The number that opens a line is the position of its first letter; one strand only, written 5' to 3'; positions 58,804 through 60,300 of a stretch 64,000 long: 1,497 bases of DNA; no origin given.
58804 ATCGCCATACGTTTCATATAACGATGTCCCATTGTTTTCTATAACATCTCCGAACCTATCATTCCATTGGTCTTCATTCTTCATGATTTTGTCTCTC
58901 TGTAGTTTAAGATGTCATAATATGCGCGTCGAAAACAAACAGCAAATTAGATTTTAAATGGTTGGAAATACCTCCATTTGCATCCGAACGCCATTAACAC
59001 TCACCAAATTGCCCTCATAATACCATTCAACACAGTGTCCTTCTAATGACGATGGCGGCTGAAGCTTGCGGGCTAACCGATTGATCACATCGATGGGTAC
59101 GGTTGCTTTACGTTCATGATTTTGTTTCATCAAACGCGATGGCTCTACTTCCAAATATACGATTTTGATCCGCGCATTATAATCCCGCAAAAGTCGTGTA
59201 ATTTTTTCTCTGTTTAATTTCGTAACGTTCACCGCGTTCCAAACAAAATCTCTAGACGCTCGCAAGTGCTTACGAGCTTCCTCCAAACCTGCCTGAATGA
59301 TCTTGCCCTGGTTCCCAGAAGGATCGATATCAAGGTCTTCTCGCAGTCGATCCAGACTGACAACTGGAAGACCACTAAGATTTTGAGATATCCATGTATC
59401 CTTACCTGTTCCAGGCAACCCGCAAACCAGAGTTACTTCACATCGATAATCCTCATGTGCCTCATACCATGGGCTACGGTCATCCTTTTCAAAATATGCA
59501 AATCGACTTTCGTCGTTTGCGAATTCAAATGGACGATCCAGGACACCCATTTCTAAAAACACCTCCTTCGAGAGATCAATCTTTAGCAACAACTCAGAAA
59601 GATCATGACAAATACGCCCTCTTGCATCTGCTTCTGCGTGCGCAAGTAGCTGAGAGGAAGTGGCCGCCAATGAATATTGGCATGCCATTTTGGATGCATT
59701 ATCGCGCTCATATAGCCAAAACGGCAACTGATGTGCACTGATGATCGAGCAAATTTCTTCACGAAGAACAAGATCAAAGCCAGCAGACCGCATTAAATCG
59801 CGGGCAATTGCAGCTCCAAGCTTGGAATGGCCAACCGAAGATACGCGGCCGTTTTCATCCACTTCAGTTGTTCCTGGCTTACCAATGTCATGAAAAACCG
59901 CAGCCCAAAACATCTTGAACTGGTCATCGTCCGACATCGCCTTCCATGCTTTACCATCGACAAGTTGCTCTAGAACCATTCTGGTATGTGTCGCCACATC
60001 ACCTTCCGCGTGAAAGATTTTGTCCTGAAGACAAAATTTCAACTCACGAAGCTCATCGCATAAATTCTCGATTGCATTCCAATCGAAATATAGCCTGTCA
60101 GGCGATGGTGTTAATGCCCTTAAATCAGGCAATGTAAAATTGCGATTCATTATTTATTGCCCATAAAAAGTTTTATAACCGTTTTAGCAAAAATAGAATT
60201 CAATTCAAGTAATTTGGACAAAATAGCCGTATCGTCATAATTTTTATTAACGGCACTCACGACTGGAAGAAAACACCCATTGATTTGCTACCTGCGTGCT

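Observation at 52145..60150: Dispersed RNA heal-and-seal gene set: HD-Pnk, ligase, metallophosphoesterase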

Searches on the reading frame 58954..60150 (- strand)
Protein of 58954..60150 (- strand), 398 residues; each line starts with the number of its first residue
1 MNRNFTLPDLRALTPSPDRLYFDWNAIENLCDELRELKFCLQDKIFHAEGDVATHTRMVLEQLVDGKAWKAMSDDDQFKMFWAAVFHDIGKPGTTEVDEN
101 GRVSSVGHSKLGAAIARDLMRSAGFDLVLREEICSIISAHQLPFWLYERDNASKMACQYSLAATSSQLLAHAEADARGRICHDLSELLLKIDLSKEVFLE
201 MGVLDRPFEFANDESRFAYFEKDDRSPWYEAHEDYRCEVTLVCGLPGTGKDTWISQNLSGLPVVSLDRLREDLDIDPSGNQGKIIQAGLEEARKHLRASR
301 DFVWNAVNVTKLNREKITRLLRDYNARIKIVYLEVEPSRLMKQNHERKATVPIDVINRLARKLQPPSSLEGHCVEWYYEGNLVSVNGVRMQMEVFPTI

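Call 3: search_protein_families(library=pfam, proteins=[window:58954-60150:-], max_evalue=0.01)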
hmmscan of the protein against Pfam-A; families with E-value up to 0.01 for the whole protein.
window:58954-60150:- (398 aa): 2 families
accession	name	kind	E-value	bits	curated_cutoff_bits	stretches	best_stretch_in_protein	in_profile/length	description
PF13671.12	AAA_33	-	1.6e-17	64.6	27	1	239-366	1-143/143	AAA domain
PF01966.28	HD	-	3.8e-10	40.5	22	1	54-147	3-92/116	HD domain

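Call 4: search_protein_families(library=ncbifam, proteins=[window:58954-60150:-], max_evalue=0.01)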
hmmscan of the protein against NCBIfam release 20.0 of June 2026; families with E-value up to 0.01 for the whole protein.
window:58954-60150:- (398 aa): 6 families
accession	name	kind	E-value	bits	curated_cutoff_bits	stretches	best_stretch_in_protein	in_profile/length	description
TIGR02692.1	tRNA_CCA_actino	equivalog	1.1e-13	50.7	438.8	1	28-151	237-352/466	CCA tRNA nucleotidyltransferase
TIGR00277.1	HDIG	domain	1.2e-08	34.7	27.6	1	52-121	5-70/84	HDIG domain-containing metalloprotein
TIGR03574.1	selen_PSTK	equivalog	3.4e-05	23.4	290.5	1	242-367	4-136/249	L-seryl-tRNA(Sec) kinase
NF008137.0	PRK10885.1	equivalog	0.00023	20.1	451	1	23-120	199-285/409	multifunctional CCA addition/repair protein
TIGR04075.1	bacter_Pnkp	equivalog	0.00026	19.3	750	1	241-364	12-138/851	polynucleotide kinase-phosphatase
TIGR03575.1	selen_PSTK_euk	equivalog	0.0096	15.2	382.35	0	315-367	143-195/340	L-seryl-tRNA(Sec) kinase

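Call 6: search_protein_families(library=phrogs, proteins=[window:58954-60150:-], max_evalue=0.001)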
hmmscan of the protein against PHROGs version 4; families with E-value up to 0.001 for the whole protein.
window:58954-60150:- (398 aa): 3 families
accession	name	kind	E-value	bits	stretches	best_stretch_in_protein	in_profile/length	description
phrog_6931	-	unknown function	1.1e-18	68.5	1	42-368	26-330/343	-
phrog_505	-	other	1.1e-09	39.1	1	238-365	3-142/295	polynucleotide kinase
phrog_2071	-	other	5.8e-09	37.1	1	239-382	18-155/282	ATPase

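Call 10: search_dna_similar(query=window:58954-60150:-, collection=phages, mode=protein, max_rows=25)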
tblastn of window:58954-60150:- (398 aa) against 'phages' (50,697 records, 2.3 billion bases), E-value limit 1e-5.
Records with a match: 17; places in all: 17; records where one place covers at least 80% of the query: 1.
Best place of each record, by identity: <60% 17.
By first word of the organism name: Bacillus 15; uncultured 1; Tunturiibacter 1.
By host as written in the record: Bacillus anthracis Sterne 6; Bacillus anthracis 4; Bacillus cereus VKM B-370 2; Bacillus cereus 2; - 1; Tunturiibacter psychrotolerans X4BP1 1; Bacillus thuringiensis serovar kurstaki 1.
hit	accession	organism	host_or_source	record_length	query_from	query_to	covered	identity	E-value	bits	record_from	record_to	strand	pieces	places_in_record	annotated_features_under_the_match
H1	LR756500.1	uncultured phage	metagenomic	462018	34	376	86%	35.2%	1e-60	217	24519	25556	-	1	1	record has no annotation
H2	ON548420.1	Bacillus phage vB_BanS-Thrax4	Bacillus anthracis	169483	238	371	34%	31.4%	2e-8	63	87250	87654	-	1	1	polynucleotide kinase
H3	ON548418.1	Bacillus phage vB_BanS-Thrax2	Bacillus anthracis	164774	237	371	34%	30.4%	3e-8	62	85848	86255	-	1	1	polynucleotide kinase | RNA ligase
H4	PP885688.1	Tunturiibacter phage Tunturi_5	Tunturiibacter psychrotolerans X4BP1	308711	30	176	37%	27.9%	1e-6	57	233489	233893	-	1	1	tRNA nucleotidyltransferase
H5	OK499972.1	Bacillus phage vB_BanS_Chewbecca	Bacillus anthracis Sterne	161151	237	371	34%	30.2%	8e-8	61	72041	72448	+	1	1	AAA family ATPase domain-containing protein | tRNA ligase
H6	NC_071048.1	Bacillus phage vB_BanS_Chewbecca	Bacillus anthracis Sterne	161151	237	371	34%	30.2%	8e-8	61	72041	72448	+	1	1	polynucleotide kinase | tRNA ligase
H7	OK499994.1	Bacillus phage vB_BanS_Skywalker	Bacillus anthracis Sterne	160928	237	371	34%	30.2%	9e-8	60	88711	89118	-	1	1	AAA family ATPase domain-containing protein | tRNA ligase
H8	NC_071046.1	Bacillus phage vB_BanS_Skywalker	Bacillus anthracis Sterne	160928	237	371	34%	30.2%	9e-8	60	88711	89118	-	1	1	polynucleotide kinase | tRNA ligase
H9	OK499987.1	Bacillus phage vB_BanS_MrDarsey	Bacillus anthracis Sterne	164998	237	371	34%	30.2%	9e-8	60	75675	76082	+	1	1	AAA family ATPase domain-containing protein | tRNA ligase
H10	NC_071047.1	Bacillus phage vB_BanS_MrDarsey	Bacillus anthracis Sterne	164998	237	371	34%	30.2%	9e-8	60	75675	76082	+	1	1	polynucleotide kinase | tRNA ligase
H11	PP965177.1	Bacillus phage KoopaTroopa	Bacillus thuringiensis serovar kurstaki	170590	237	371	34%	30.2%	1e-7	60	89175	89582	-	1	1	HD-domain containing protein | RNA ligase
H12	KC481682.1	Bacillus phage vB_BanS-Tsamsa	Bacillus anthracis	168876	238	371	34%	29.9%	8e-8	61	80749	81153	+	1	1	hypothetical protein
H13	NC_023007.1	Bacillus phage vB_BanS-Tsamsa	Bacillus anthracis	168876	238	371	34%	29.9%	8e-8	61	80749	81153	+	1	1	hypothetical protein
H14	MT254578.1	Bacillus phage Izhevsk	Bacillus cereus VKM B-370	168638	238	371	34%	28.5%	6e-7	58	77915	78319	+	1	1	AAA family ATPase domain-containing protein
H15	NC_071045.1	Bacillus phage Izhevsk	Bacillus cereus VKM B-370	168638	238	371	34%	28.5%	6e-7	58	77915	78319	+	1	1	ATPase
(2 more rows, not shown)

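Call 11: search_solved_structures(query=window:58954-60150:-, max_evalue=0.01, show_alignments=3)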
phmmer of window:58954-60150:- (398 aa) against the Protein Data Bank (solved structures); distinct sequences matched with E-value up to 0.01: 6.
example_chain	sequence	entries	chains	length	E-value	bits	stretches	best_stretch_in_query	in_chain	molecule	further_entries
3wfp_A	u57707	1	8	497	1.5e-06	30.6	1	77-149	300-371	Poly A polymerase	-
3wfo_A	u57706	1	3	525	1.5e-06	30.6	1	77-149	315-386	Poly A polymerase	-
3wfr_E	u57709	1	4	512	1.5e-06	30.5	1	77-149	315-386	Poly A polymerase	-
3wfq_E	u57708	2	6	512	1.5e-06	30.5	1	77-149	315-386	Poly A polymerase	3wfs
3adb_A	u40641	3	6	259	0.00083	21.5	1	231-367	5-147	L-seryl-tRNA(Sec) kinase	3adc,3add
3a4l_A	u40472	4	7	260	0.0043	19.2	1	241-367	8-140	L-seryl-tRNA(Sec) kinase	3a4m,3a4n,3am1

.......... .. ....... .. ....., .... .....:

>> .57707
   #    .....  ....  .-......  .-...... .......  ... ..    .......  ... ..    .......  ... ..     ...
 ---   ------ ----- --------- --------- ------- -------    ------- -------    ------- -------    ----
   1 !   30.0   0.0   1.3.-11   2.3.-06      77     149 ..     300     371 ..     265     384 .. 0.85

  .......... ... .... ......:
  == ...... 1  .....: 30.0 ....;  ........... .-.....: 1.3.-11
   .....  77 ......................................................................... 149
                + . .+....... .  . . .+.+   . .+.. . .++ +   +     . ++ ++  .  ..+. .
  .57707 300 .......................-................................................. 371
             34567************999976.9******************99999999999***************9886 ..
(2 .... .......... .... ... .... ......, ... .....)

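Call 14: find_homologous_proteins(query=window:58954-60150:-, max_evalue=0.00001)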
Query window:58954-60150:- (398 aa): 672 proteins with E <= 0.00001 among 6966 candidates; the best 120 are listed.
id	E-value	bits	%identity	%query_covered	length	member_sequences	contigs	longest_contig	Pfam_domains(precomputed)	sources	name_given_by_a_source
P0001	1.6e-270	915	100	100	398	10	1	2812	PF01966.29,PF13671.13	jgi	jgi:putative nucleotidyltransferase with HDIG domain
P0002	3.1e-270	914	100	100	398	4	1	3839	PF01966.29,PF13671.13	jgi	jgi:putative nucleotidyltransferase with HDIG domain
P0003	6.1e-221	751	82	98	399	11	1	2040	PF01966.29,PF13671.13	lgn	-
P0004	1.4e-205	701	77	98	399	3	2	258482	PF01966.29,PF13671.13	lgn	-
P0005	2.3e-205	700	76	99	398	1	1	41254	PF01966.29,PF13671.13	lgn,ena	-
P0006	1.6e-154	533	60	97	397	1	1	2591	PF01966.29,PF13671.13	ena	-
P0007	7.3e-153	527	60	99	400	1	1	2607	PF01966.29,PF13671.13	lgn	-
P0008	1.7e-149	516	61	94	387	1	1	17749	PF01966.29,PF13671.13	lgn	-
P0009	3.2e-143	495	57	95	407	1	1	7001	PF13671.13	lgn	-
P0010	2.1e-138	480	56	94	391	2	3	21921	PF01966.29,PF13671.13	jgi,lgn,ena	-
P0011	6.5e-138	478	55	96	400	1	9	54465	PF01966.29,PF13671.13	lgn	-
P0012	1.5e-134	467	55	92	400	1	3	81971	PF01966.29,PF13671.13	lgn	-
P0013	1.0e-133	464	53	97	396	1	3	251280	PF01966.29,PF13671.13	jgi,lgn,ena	-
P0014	5.2e-129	449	54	94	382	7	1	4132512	PF01966.29,PF13671.13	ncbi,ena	-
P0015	7.5e-129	448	54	92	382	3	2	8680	PF01966.29,PF13671.13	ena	-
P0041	4.8e-120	419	49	97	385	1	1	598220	PF01966.29,PF13671.13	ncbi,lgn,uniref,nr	ncbi:AAA family ATPase [Maliponia aquimaris]|uniref:Multifunctional tRNA nucleotidyl transferase/2'3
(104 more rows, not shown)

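Call 16: find_encoding_contigs(protein=P0004, flank=10000, max_places=3)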
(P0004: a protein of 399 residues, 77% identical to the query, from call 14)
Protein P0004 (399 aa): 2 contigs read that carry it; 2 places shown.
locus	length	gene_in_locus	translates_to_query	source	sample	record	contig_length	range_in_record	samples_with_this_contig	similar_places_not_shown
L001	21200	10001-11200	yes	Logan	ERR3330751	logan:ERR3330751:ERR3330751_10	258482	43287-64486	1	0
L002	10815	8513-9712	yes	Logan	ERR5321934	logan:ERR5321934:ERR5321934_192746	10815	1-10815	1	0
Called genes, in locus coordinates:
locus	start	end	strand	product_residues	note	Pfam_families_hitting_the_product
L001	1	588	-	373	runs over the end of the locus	-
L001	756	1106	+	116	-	-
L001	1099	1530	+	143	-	-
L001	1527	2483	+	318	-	-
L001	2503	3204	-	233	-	-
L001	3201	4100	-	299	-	PF22653:DUF7007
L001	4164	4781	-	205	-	PF00265:TK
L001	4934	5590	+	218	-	-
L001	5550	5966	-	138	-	-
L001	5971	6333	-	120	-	-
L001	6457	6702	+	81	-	-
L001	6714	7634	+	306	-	-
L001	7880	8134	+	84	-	PF09857:YjhX_toxin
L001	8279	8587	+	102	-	-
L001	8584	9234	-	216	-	-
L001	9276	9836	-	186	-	-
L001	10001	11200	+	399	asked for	PF01966:HD, PF13671:AAA_33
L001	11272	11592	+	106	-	-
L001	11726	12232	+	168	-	-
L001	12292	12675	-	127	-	-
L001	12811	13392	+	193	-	-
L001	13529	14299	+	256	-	-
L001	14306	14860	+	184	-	-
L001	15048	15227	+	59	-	-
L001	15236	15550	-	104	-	-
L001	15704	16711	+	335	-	PF02163:Peptidase_M50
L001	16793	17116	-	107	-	PF19029:DUF883_C (weak)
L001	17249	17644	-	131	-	-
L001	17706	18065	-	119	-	-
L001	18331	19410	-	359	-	PF27633:DUF8359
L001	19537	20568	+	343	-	PF09414:RNA_ligase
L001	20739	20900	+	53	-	-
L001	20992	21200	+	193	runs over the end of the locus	-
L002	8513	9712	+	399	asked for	PF01966:HD, PF13671:AAA_33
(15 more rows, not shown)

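Call 17: find_encoding_contigs(protein=P0013, flank=10000, max_places=2)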
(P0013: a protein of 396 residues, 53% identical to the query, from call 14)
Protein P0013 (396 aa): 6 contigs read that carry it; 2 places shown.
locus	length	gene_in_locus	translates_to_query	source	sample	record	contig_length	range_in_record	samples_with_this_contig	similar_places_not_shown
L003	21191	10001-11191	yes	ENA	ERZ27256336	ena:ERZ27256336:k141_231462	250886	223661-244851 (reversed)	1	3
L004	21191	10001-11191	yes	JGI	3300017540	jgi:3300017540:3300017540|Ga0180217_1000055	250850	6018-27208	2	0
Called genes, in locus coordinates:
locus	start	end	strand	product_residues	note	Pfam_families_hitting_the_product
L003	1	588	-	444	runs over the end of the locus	PF13657:Couple_hipA, PF07804:HipA_C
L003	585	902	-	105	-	PF12844:HTH_19 (weak), PF13560:HTH_31 (weak), PF01381:HTH_3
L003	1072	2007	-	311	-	PF02899:Phage_int_SAM_1, PF13495:Phage_int_SAM_4 (weak), PF00589:Phage_integrase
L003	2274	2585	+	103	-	-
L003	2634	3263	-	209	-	-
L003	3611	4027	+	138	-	-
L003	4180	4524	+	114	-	-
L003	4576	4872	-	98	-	-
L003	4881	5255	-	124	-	PF05973:Gp49 (faint)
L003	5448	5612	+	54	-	-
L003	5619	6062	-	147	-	-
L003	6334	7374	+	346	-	PF00294:PfkB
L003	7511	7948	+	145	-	-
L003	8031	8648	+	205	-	-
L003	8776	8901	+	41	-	-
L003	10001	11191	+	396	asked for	PF01966:HD, PF13671:AAA_33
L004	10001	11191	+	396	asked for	PF01966:HD, PF13671:AAA_33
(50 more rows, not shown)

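Call 18: find_encoding_contigs(protein=P0041, flank=8000, max_places=2)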
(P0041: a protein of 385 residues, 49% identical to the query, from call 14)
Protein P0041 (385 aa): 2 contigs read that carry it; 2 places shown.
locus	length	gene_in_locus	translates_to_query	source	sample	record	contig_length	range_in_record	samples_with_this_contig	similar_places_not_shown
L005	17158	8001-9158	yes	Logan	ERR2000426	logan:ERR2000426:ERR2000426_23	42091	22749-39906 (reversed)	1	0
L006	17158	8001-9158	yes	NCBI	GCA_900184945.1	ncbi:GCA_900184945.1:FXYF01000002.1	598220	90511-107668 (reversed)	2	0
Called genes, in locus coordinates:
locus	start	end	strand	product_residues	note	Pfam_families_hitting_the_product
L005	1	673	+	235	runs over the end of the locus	PF00528:BPD_transp_1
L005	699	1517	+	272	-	PF12849:PBP_like_2, PF13531:SBP_bac_11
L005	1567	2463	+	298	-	PF12728:HTH_17, PF12727:PBP_like, PF03466:LysR_substrate (faint)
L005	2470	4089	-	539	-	PF00732:GMC_oxred_N, PF00890:FAD_binding_2 (faint), PF05199:GMC_oxred_C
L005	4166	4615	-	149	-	-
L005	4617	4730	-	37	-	-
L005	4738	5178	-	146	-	PF03171:2OG-FeII_Oxy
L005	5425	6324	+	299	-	-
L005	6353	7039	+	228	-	-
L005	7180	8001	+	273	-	PF09414:RNA_ligase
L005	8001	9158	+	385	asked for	PF01966:HD (weak), PF13671:AAA_33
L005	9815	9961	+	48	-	-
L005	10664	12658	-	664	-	PF03629:SASA (weak), PF00353:HemolysinCabind (weak), PF13946:DUF4214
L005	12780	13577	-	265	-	-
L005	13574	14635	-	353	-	PF08885:GSCFA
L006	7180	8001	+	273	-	PF09414:RNA_ligase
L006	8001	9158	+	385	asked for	PF01966:HD (weak), PF13671:AAA_33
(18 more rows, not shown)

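Call 19: find_encoding_contigs(protein=P0012, flank=10000, max_places=2)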
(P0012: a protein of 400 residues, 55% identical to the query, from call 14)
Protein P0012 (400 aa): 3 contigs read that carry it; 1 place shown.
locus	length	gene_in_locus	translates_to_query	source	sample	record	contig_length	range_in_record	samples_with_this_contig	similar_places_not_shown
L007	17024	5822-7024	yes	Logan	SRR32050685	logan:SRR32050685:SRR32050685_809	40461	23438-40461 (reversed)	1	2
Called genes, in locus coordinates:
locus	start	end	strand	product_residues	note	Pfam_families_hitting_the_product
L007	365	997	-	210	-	-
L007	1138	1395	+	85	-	-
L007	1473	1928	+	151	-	-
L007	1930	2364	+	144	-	-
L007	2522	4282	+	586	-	-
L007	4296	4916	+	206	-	-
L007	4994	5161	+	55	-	PF04964:Flp_Fap (weak)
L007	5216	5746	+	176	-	-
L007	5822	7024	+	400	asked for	PF01966:HD, PF13671:AAA_33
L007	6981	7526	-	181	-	PF03448:MgtE_N (weak)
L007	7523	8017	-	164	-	-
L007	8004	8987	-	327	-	PF02154:FliM, PF01052:FliMN_C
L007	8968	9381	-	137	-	PF03748:FliL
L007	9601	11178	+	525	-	PF01514:YscJ_FliF, PF08345:YscJ_FliF_C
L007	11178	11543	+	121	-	PF01052:FliMN_C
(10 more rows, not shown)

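Call 31: find_related_loci(query=A1, collection=genome_contigs, flank=5000)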
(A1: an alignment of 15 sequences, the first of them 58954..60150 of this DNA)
Query A1 (398 aa) in genome_contigs; peptide patterns used: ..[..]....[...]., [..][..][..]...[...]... (x = any residue, [..] = any of these).
600 stretches matched a pattern (row limit reached: there are more); 591 encode a relative of the query (tblastn E <= 1e-3); the best 80 are kept; 80 distinct loci.
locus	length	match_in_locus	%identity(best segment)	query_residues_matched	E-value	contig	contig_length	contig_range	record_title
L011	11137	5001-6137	54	1-376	1e-133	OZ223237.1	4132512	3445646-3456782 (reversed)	MAG: Rhizobiaceae bacterium isolate c7d6bbd4-f2a5-4e77-ad74-ddea992574cd genome assembly, chromosome: 1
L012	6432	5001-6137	53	1-376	6e-131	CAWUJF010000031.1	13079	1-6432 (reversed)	MAG: uncultured Hyphomicrobiales bacterium isolate SRR17458642_binner13_3_1705322968 genome assembly, contig: ERZ2185404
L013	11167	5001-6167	51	10-398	1e-128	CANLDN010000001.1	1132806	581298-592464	uncultured Rhodobacteraceae bacterium isolate 2-947_1.fasta genome assembly, contig: NODE_1, whole genome shotgun sequen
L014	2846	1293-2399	53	6-374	1e-134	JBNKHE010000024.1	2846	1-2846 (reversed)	MAG: Pontiella sp. isolate E1E2.bin.11.permissive NODE_24_length_2846_cov_6.225713, whole genome shotgun sequence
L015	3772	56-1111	54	23-374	9e-132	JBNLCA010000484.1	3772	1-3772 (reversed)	MAG: Paracoccaceae bacterium isolate C2.bin.15.orig k141_1500955, whole genome shotgun sequence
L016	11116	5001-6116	52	1-372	1e-128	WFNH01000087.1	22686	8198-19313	MAG: Marinosulfonomonas sp. isolate S010_73 k151_290118, whole genome shotgun sequence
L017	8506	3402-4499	53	7-372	3e-127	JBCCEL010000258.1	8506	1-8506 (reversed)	MAG: Pseudomonadota bacterium isolate P01_B01_bin.106 k141_1629806_length_8506_cov_15.0000, whole genome shotgun sequenc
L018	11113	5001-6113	51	2-372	2e-125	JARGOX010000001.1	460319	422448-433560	MAG: Rhizobiaceae bacterium isolate bin_ji_oxhcr1.012 NODE_10_length_460319_cov_14.154385, whole genome shotgun sequence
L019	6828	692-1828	52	10-391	4e-125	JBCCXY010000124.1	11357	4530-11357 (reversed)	MAG: Pseudomonadota bacterium isolate P01_F01_bin.138 k141_1419441_length_11357_cov_12.3101, whole genome shotgun sequen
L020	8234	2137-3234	52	10-375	2e-124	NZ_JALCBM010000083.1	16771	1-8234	MAG: Ruegeria sp. isolate IB1_shallow_metabat_bins_2.tsv.010_sub NODE_537_length_16771_cov_23.227866, whole genome shotg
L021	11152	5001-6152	49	3-387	3e-124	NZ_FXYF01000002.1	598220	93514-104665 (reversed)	Maliponia aquimaris strain CECT 8898, whole genome shotgun sequence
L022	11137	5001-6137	52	1-374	5e-124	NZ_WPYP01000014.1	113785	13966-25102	Ruegeria arenilitoris strain HKCCD9208 NODE_14, whole genome shotgun sequence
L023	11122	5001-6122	51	1-374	7e-124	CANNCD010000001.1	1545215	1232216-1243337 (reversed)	uncultured Halocynthiibacter sp. isolate 2B2-82-3Z.fasta genome assembly, contig: NODE_1, whole genome shotgun sequence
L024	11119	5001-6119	51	4-376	4e-124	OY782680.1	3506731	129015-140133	MAG: Aliishimia sp. isolate 63f2f763-dbc6-40f9-b46a-ede5a66909dd genome assembly, chromosome: 1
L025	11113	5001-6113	51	10-380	1e-123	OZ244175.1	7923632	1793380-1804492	MAG: Hoeflea sp. isolate b91fc3f4-b724-4702-9b56-207046c8be30 genome assembly, chromosome: 1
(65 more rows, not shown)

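Call 36: search_solved_structures(query=A1, max_evalue=1, show_alignments=0)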
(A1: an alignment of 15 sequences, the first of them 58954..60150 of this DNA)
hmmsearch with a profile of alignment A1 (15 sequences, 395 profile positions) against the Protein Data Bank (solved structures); distinct sequences matched with E-value up to 1: 21.
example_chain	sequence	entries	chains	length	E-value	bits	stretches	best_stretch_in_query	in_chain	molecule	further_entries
3adb_A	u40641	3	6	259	9.1e-13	50.9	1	230-368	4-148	L-seryl-tRNA(Sec) kinase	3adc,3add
3a4l_A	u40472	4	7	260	6.5e-12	48.1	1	240-368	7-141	L-seryl-tRNA(Sec) kinase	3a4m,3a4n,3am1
3wfo_A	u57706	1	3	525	3.6e-11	45.6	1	75-193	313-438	Poly A polymerase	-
3wfp_A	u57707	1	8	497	3.6e-11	45.6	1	75-192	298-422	Poly A polymerase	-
3wfr_E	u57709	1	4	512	3.8e-11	45.6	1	75-192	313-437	Poly A polymerase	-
3wfq_E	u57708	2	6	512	3.8e-11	45.6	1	75-192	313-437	Poly A polymerase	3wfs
4gp7_A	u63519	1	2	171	3.3e-09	39.2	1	240-364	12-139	Metallophosphoesterase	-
4jst_A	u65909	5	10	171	3.9e-09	38.9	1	240-364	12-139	Metallophosphoesterase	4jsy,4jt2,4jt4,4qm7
4gp6_A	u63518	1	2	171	6.3e-09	38.3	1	240-364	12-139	Metallophosphoesterase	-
4mde_A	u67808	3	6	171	6e-08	35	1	240-364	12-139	Metallophosphoesterase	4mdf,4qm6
1ly1_A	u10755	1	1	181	0.00033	22.7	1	238-363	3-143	polynucleotide kinase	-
9drz_A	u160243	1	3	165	0.00052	22.1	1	238-349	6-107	p-loop containing nucleoside triphosphatehydrolase protein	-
1ltq_A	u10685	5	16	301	0.0013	20.8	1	239-363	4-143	POLYNUCLEOTIDE KINASE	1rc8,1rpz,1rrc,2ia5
3u7g_A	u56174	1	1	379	0.05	15.5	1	238-371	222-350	Bifunctional polynucleotide phosphatase/kinase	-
3u7e_B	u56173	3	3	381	0.051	15.5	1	238-371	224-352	Bifunctional polynucleotide phosphatase/kinase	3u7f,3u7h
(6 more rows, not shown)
